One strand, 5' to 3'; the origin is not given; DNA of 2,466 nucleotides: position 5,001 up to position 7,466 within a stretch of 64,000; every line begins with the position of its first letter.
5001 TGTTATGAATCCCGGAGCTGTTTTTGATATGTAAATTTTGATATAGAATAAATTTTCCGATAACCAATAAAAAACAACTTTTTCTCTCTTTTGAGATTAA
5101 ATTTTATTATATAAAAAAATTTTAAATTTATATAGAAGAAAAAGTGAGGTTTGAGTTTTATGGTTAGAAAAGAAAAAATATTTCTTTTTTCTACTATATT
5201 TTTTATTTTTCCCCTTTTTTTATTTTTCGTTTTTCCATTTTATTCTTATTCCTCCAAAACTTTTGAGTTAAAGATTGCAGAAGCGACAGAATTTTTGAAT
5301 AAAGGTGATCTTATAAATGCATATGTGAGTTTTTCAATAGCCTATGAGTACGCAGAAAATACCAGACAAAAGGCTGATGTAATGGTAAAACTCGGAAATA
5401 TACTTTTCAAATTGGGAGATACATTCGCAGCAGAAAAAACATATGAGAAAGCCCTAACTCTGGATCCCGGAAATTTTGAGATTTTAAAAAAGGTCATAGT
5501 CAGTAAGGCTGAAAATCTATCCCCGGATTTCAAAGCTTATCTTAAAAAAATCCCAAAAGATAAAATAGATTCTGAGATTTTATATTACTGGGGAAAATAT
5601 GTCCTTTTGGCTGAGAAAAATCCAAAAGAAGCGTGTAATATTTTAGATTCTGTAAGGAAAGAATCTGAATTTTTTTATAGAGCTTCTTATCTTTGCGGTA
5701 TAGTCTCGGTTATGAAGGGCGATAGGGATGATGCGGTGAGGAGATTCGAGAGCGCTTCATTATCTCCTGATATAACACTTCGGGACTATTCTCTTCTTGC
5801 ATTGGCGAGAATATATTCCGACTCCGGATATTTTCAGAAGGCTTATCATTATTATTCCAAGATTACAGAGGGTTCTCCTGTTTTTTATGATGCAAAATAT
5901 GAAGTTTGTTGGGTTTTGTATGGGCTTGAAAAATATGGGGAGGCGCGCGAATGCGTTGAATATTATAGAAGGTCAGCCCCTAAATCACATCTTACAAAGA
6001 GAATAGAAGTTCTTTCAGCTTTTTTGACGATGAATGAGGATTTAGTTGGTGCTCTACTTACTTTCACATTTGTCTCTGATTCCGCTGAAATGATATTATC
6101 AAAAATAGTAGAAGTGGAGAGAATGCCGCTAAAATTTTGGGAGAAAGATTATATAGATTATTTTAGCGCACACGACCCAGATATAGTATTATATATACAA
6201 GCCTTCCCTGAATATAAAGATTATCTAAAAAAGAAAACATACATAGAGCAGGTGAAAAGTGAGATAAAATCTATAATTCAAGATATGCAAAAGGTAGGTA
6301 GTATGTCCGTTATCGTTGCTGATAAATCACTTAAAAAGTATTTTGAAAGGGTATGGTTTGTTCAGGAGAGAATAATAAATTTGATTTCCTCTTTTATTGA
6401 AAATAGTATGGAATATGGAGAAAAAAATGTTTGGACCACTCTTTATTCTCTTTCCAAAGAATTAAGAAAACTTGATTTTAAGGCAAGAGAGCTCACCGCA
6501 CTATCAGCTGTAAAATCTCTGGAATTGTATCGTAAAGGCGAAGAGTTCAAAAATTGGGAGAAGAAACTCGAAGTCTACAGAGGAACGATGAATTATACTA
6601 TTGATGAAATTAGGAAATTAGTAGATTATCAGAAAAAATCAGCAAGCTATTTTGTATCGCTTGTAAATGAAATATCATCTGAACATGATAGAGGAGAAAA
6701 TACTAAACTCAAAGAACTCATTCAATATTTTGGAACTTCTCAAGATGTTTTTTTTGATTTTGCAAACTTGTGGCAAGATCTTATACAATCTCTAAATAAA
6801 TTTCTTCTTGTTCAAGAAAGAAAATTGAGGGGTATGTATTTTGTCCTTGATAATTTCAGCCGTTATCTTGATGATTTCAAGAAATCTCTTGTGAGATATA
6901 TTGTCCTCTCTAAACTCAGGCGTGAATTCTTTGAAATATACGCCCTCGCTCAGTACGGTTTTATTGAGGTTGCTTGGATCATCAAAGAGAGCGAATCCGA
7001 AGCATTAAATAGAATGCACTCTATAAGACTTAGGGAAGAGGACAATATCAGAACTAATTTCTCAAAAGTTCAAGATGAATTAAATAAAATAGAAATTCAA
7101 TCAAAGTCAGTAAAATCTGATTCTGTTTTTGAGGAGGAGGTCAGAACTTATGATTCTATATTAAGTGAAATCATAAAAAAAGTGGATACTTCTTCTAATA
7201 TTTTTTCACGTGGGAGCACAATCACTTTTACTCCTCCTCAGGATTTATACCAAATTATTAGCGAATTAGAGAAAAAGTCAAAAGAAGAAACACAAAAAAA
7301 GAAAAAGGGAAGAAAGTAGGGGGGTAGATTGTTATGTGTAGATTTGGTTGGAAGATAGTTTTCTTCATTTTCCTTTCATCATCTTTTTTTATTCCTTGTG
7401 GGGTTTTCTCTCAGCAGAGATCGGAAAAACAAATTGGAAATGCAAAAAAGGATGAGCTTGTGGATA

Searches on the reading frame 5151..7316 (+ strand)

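Call 3: search_protein_families(library=pfam, proteins=[window:5151-7316:+], max_evalue=1)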
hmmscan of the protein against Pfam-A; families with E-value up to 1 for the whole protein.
window:5151-7316:+ (722 aa): 24 families
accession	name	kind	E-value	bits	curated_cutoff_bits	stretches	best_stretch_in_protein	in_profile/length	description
PF07719.23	TPR_2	-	1.6e-11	43.8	27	1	75-108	1-34/34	Tetratricopeptide repeat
PF13181.12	TPR_8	-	1e-09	38.2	25.7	2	75-107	1-33/34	Tetratricopeptide repeat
PF14559.12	TPR_19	-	2.4e-07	31.4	25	0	152-203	1-52/68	Tetratricopeptide repeat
PF13428.12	TPR_14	-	1e-06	29.3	23.5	1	79-113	5-39/44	Tetratricopeptide repeat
PF13176.12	TPR_7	-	6.8e-06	26.2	27.9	1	214-235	1-22/36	Tetratricopeptide repeat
PF00515.34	TPR_1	-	2.9e-05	24.1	27.8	1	78-108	4-34/34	Tetratricopeptide repeat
PF13174.12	TPR_6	-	8.6e-05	23.4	26.3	1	76-106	1-31/33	Tetratricopeptide repeat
PF13432.12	TPR_16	-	0.0001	23.1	32.7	0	68-108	27-64/65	Tetratricopeptide repeat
PF13424.12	TPR_12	-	0.00026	21.6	30.1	1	75-104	3-32/77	Tetratricopeptide repeat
PF25064.1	ARM_TT21_5th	-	0.00065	20.4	27.8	1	81-179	7-109/117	TT21 fifth ARM repeats domain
PF13414.12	TPR_11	-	0.0013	18.8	26.8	1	82-111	1-30/42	TPR repeat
PF13429.12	TPR_15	-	0.0028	17.6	26.2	0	190-276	124-210/280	Tetratricopeptide repeat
PF23300.3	HEAT_Nup120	-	0.0074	16.6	29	1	152-239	6-92/170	Nucleoporin Nup120, HEAT repeats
PF17874.7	TPR_MalT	-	0.01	15.5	45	1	155-238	18-106/336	MalT-like TPR region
PF13431.12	TPR_17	-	0.018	15.7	24.4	0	97-112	1-16/34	Tetratricopeptide repeat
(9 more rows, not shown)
